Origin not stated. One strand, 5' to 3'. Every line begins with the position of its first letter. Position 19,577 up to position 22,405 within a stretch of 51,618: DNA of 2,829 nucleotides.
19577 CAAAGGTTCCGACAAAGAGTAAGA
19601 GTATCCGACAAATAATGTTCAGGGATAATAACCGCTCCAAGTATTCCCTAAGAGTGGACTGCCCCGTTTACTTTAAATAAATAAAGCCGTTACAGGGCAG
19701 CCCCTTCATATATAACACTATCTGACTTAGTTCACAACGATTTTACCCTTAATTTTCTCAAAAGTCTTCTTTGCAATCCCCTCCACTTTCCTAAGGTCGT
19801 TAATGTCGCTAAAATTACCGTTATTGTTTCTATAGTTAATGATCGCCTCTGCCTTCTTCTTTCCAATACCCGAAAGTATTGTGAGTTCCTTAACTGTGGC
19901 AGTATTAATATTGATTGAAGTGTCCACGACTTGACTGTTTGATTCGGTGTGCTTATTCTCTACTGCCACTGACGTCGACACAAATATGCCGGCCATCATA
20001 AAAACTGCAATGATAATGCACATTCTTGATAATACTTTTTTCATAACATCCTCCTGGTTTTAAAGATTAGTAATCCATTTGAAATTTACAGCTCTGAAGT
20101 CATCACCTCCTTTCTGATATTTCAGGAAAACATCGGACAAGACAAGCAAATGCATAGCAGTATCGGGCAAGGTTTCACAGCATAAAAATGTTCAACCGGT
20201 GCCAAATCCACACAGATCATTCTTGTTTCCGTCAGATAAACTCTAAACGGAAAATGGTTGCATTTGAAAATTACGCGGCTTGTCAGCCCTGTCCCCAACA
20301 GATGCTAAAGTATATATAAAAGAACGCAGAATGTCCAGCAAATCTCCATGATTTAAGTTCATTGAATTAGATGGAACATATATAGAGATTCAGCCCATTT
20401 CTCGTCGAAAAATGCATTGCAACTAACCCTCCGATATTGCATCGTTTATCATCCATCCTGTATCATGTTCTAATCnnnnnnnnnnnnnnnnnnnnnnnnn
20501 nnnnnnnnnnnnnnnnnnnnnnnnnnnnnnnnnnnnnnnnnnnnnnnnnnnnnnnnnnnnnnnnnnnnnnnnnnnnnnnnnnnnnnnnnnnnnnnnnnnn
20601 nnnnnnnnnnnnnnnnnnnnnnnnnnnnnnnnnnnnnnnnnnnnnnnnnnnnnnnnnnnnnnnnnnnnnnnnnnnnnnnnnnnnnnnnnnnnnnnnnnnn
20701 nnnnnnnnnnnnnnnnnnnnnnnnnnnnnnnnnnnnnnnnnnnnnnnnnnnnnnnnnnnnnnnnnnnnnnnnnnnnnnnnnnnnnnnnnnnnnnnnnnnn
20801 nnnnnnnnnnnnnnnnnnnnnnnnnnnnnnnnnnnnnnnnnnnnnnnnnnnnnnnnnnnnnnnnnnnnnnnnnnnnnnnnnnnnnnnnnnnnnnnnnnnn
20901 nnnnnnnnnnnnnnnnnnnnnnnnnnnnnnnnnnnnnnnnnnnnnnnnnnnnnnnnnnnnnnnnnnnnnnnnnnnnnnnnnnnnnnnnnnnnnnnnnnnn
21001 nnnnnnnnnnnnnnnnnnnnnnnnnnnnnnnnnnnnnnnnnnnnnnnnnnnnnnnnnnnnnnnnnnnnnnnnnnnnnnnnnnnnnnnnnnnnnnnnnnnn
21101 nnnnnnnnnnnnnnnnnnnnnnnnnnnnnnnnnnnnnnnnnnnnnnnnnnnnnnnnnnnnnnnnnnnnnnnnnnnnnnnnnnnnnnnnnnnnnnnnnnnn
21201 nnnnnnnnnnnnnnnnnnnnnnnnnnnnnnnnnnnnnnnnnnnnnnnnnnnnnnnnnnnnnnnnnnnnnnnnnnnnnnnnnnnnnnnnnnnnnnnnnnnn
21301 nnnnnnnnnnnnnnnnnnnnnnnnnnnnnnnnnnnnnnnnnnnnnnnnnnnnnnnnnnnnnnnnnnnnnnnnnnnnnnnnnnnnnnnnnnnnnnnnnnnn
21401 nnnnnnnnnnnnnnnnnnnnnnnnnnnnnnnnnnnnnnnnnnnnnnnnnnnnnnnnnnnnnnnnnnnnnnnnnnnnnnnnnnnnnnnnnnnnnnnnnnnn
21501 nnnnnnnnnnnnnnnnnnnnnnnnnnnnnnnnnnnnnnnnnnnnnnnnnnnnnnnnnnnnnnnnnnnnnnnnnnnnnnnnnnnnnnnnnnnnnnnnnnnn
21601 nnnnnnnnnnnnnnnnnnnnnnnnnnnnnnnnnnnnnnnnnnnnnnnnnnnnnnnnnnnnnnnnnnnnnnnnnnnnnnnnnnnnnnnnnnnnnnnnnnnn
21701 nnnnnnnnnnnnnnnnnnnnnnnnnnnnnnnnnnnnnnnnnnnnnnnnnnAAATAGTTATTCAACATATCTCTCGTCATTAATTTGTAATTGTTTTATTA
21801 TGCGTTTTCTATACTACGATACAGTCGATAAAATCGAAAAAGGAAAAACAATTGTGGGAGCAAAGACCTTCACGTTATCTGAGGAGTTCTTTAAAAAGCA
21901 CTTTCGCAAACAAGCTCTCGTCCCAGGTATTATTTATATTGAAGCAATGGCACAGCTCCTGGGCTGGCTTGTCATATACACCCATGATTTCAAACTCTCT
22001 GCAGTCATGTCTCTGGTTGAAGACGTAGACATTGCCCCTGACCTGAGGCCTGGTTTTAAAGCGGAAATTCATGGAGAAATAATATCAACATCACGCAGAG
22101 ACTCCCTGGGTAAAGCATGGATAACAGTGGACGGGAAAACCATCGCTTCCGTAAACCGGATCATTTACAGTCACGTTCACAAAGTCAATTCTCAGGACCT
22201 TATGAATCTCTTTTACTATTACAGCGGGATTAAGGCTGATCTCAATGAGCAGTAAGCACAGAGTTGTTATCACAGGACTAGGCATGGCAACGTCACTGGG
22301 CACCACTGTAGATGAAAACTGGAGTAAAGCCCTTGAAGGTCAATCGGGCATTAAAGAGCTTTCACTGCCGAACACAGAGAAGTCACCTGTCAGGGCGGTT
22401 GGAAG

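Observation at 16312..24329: Self-contained type II FAS/PKS-like elongation cassette with three KS paralogues and its own unusual carrier protein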

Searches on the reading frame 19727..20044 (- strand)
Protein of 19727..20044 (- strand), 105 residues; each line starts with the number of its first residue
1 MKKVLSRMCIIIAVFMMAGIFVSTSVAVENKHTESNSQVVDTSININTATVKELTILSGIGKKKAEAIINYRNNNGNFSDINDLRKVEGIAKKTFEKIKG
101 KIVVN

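Call 3: search_protein_families(library=pfam, proteins=[window:19727-20044:-], max_evalue=0.01)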
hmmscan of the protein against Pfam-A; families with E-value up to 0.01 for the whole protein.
window:19727-20044:- (105 aa): 6 families
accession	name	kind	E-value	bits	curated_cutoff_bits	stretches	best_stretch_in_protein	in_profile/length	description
PF12836.13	HHH_3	-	7.2e-23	80.9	27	1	42-102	4-64/65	Helix-hairpin-helix motif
PF00633.29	HHH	-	4.4e-11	42.5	24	1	45-71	4-30/30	Helix-hairpin-helix motif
PF14520.12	HHH_5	-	1e-07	32.8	27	1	45-69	28-52/57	Helix-hairpin-helix domain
PF03934.19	T2SSK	-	5.4e-05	23.9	24.2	1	44-105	1-63/63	Type II secretion system (T2SS), protein K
PF14579.12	HHH_6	-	6.7e-05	23.4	25.6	1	54-97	27-73/90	Helix-hairpin-helix motif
PF12826.13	HHH_2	-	0.0013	19.3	27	0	45-77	28-60/64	Helix-hairpin-helix motif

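Call 4: search_protein_families(library=ncbifam, proteins=[window:19727-20044:-], max_evalue=0.01)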
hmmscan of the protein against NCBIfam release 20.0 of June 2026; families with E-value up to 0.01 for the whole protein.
window:19727-20044:- (105 aa): 7 families
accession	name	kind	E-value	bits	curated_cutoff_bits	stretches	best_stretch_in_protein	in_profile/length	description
TIGR00426.1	TIGR00426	subfamily_domain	6.9e-24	83.7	53.1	1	42-104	6-69/69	competence protein ComEA helix-hairpin-helix repeat region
TIGR01259.1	comE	subfamily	9.7e-24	83.7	152.35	1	21-104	34-120/120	comEA protein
NF045978.1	ComEA_MAG0490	equivalog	1.4e-05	25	98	1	42-102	101-160/162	MAG0490 family ComEA-like DNA-binding protein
NF037980.1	T2SS_GspK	equivalog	9.8e-05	22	130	1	41-94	210-263/307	type II secretion system minor pseudopilin GspK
TIGR00084.2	ruvA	equivalog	0.0003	20.4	85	0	45-69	103-127/202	Holliday junction branch migration protein RuvA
TIGR03916.1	rSAM_link_UDG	hypoth_equivalog_domain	0.0076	15.4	343.5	1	43-93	321-369/415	putative DNA modification/repair radical SAM protein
NF005932.1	PRK07956.1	equivalog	0.008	14.7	369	1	41-91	527-576/664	NAD-dependent DNA ligase LigA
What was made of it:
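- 19727..20044 (-): ComEA-like helix-hairpin-helix gene between the operons. It is a clade-specific neighbour of the Cys-less KS gene. Pfam HHH_3 and TIGR00426 (calls 3, 4).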

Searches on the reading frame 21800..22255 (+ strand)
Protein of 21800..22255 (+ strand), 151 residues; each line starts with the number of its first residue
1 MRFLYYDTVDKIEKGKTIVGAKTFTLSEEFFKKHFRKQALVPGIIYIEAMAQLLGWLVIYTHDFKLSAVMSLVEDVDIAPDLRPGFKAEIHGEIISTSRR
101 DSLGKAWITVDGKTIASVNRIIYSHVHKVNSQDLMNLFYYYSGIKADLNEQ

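Call 3: search_protein_families(library=pfam, proteins=[window:21800-22255:+], max_evalue=0.01)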
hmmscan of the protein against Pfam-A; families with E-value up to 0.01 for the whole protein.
window:21800-22255:+ (151 aa): 2 families
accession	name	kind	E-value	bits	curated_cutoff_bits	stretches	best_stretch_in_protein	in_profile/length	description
PF07977.19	FabA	-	2.6e-12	47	23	1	3-118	6-137/138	FabA-like domain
PF25753.1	SF0329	-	0.0041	17.7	27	1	100-128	32-65/165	SF0329 protein family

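Call 4: search_protein_families(library=ncbifam, proteins=[window:21800-22255:+], max_evalue=0.01)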
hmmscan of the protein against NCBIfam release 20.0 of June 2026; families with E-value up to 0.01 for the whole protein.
window:21800-22255:+ (151 aa): 6 families
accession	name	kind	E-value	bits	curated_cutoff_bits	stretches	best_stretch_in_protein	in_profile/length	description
TIGR01750.1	fabZ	equivalog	1e-16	61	155.15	1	3-118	16-135/141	3-hydroxyacyl-ACP dehydratase FabZ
NF000582.1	PRK00006.1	equivalog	1.1e-16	61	113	1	3-118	15-131/137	3-hydroxyacyl-ACP dehydratase FabZ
NF009667.0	PRK13188.1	equivalog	2.1e-13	49.8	465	1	3-101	336-435/464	bifunctional UDP-3-O-[3-hydroxymyristoyl] N-acetylglucosamine deacetylase/3-hydroxyacyl-ACP dehydratase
NF003509.0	PRK05174.1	equivalog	3e-06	27.2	124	1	14-121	52-161/172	bifunctional 3-hydroxydecanoyl-ACP dehydratase/trans-2-decenoyl-ACP isomerase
TIGR01749.1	fabA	equivalog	0.0014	18.5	238.15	1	28-117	62-154/169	3-hydroxyacyl-[acyl-carrier-protein] dehydratase FabA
NF049912.1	SF0329_fam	subfamily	0.0065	16.8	60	1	100-133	32-65/161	SF0329 family protein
